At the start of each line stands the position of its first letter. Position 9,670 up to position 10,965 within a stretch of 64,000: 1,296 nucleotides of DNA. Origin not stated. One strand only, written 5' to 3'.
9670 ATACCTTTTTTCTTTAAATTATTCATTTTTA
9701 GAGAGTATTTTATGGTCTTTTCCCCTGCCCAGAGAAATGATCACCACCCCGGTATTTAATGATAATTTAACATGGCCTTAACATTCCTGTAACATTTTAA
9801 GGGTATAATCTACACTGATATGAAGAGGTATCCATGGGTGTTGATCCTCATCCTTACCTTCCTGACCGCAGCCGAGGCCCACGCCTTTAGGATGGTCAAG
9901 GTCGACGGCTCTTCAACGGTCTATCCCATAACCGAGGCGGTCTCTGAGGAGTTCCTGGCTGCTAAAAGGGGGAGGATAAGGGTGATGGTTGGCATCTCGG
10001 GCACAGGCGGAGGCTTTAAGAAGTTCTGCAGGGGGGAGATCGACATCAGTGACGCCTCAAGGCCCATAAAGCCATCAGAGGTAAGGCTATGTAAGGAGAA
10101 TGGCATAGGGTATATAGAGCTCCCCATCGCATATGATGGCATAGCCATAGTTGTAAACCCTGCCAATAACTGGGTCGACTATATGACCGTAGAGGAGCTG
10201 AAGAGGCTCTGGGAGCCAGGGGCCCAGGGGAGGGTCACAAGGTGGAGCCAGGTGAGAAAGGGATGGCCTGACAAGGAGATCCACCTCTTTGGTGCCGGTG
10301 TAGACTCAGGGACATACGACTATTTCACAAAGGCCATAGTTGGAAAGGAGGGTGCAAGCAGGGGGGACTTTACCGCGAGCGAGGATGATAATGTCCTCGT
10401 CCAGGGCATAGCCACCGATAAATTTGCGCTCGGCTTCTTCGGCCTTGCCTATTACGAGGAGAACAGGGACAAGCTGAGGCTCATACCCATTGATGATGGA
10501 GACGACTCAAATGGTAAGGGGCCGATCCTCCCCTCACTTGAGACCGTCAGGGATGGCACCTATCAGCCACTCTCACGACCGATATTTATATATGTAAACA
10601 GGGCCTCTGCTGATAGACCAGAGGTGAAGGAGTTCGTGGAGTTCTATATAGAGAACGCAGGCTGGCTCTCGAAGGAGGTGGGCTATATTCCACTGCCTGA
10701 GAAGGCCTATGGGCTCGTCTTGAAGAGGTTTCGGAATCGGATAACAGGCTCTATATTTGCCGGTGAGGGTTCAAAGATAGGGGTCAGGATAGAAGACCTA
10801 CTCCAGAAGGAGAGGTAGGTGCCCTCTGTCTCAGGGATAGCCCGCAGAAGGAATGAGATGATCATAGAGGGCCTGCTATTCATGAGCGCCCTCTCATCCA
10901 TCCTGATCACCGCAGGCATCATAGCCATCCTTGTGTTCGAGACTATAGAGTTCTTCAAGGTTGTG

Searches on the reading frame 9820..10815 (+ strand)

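Call 39: search_protein_families(library=pfam, proteins=[window:9820-10815:+], max_evalue=0.00001)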
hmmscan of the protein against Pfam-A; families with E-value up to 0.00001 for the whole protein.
window:9820-10815:+ (332 aa): 2 families
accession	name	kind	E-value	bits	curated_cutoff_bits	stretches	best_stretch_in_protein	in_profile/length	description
PF12849.12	PBP_like_2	-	1.3e-33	117.3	27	1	18-277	2-264/267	PBP superfamily domain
PF12727.12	PBP_like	-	7e-10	38.8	27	1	45-276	3-192/193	PBP superfamily domain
